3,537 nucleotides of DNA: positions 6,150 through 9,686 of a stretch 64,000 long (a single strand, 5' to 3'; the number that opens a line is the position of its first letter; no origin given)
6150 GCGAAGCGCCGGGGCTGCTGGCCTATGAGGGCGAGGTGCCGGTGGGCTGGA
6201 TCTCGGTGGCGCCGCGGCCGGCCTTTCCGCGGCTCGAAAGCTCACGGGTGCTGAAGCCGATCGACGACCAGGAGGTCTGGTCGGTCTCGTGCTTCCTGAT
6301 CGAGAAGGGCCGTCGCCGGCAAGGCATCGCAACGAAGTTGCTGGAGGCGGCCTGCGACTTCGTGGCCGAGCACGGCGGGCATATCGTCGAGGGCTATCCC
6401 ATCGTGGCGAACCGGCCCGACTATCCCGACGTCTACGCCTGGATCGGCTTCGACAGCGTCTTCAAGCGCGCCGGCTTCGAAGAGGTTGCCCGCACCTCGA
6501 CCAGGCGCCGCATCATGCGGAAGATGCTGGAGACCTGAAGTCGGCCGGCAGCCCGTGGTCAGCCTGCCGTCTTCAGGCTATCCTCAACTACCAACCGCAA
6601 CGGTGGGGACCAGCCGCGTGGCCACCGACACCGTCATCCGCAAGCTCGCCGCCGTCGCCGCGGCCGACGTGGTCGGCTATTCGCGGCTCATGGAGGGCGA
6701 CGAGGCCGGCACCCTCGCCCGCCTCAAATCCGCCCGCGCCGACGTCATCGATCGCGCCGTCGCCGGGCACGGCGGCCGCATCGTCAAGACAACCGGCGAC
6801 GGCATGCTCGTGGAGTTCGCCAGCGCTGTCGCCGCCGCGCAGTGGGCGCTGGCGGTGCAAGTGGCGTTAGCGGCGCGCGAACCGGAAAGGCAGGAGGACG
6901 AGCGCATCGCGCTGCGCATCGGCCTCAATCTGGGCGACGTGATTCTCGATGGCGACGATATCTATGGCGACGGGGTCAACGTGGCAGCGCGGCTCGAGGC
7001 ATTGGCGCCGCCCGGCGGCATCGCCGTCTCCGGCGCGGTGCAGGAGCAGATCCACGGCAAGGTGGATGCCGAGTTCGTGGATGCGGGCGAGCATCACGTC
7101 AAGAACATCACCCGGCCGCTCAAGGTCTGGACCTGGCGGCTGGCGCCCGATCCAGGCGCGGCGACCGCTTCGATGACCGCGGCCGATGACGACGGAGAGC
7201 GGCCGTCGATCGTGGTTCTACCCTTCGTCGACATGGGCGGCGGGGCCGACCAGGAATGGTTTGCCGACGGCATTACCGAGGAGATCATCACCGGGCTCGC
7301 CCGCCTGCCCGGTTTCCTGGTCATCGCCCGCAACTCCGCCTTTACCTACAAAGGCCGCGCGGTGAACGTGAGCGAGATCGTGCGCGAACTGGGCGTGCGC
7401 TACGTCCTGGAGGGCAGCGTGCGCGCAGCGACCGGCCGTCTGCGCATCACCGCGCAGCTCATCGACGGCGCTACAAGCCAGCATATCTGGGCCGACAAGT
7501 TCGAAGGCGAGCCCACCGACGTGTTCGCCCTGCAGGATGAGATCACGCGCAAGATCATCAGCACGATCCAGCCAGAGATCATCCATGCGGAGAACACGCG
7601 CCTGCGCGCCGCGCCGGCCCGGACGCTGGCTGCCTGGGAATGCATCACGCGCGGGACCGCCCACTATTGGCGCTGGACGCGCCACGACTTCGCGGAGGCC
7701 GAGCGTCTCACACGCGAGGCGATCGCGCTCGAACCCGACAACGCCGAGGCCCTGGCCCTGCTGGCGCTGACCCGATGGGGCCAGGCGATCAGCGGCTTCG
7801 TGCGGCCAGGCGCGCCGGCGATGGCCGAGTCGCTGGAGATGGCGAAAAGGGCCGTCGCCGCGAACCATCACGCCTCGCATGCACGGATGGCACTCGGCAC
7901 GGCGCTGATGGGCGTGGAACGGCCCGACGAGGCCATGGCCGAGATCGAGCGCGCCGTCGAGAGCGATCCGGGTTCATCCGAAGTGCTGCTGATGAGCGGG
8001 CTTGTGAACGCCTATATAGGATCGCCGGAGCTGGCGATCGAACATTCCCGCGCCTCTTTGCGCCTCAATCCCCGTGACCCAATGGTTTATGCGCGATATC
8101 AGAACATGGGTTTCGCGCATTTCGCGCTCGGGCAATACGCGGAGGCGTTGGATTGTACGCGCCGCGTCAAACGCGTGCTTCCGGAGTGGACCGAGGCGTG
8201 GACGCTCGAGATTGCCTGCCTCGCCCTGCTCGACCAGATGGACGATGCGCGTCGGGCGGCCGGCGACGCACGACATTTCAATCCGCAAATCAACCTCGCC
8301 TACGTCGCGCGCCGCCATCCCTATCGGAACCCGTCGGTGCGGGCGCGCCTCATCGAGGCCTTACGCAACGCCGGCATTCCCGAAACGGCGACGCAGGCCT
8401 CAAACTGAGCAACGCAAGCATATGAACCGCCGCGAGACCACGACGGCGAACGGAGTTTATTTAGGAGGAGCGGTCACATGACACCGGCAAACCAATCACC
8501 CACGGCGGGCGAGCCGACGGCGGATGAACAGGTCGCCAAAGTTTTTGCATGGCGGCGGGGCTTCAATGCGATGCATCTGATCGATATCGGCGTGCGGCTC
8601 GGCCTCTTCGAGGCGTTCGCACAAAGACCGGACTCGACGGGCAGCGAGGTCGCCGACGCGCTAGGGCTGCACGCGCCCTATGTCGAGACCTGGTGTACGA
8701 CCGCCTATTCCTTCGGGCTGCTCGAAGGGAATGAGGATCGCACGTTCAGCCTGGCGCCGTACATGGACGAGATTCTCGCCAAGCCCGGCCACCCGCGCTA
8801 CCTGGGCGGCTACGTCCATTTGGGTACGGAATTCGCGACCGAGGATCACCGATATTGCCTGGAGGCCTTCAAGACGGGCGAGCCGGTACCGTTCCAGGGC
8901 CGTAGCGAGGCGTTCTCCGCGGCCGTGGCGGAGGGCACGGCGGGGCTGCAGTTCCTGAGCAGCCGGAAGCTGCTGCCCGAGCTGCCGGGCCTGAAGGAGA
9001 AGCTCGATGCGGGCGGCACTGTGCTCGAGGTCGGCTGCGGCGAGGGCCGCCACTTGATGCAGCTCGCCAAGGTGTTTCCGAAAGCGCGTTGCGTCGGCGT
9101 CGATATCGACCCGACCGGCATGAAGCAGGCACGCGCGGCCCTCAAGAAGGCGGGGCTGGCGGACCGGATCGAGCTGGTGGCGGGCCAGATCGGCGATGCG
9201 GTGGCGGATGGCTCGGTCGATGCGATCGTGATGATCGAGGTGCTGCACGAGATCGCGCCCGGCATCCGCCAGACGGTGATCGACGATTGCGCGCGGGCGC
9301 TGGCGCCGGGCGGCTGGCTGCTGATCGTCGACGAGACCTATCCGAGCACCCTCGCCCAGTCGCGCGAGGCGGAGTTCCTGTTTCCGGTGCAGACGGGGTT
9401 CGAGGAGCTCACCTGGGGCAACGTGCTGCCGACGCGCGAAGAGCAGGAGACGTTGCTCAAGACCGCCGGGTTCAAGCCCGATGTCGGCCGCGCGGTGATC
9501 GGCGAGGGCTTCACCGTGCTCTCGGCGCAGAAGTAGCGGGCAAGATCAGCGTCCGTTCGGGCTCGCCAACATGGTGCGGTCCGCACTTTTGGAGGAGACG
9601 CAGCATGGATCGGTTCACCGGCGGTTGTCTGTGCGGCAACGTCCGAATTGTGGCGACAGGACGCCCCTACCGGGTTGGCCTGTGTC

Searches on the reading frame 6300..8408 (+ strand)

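Call 30: search_protein_families(library=pfam, max_evalue=1e-8, proteins=[window:6300-8408:+])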
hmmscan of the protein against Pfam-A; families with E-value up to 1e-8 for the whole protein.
window:6300-8408:+ (702 aa): 5 families
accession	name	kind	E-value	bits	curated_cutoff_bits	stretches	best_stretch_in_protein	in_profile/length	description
PF00211.25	Guanylate_cyc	-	3.8e-13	49.9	21.9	1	120-269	12-172/183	Adenylate and Guanylate cyclase catalytic domain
PF07719.23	TPR_2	-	1.7e-12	46.9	27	0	600-628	4-32/34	Tetratricopeptide repeat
PF13428.12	TPR_14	-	4.8e-11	42.6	23.5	0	528-566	3-41/44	Tetratricopeptide repeat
PF14559.12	TPR_19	-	1.9e-10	41.3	25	0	509-562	8-61/68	Tetratricopeptide repeat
PF00515.34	TPR_1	-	4.8e-09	36.1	27.8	0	600-626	4-30/34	Tetratricopeptide repeat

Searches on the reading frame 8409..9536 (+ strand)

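Call 30: search_protein_families(library=pfam, max_evalue=1e-8, proteins=[window:8409-9536:+])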
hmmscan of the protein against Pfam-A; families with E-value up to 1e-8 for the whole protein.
window:8409-9536:+ (375 aa): 7 families
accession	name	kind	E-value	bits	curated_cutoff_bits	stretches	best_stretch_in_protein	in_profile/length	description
PF13649.12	Methyltransf_25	-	9.3e-19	68.4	27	1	205-302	1-97/97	Methyltransferase domain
PF08241.18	Methyltransf_11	-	1.5e-17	64.5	21.2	1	206-306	1-95/95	Methyltransferase domain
PF13847.12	Methyltransf_31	-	1.1e-16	61.2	27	1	200-322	2-117/145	Methyltransferase domain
PF08242.18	Methyltransf_12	-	2.7e-16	60.5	30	1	206-304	1-98/98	Methyltransferase domain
PF13489.12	Methyltransf_23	-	2.1e-13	50.8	27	1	190-356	11-160/164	Methyltransferase domain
PF00891.24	Methyltransf_2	-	1.1e-12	48.2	22.3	1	152-356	19-210/210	O-methyltransferase domain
PF05175.20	MTS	-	2e-11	44.3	23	1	197-309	29-141/170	Methyltransferase small domain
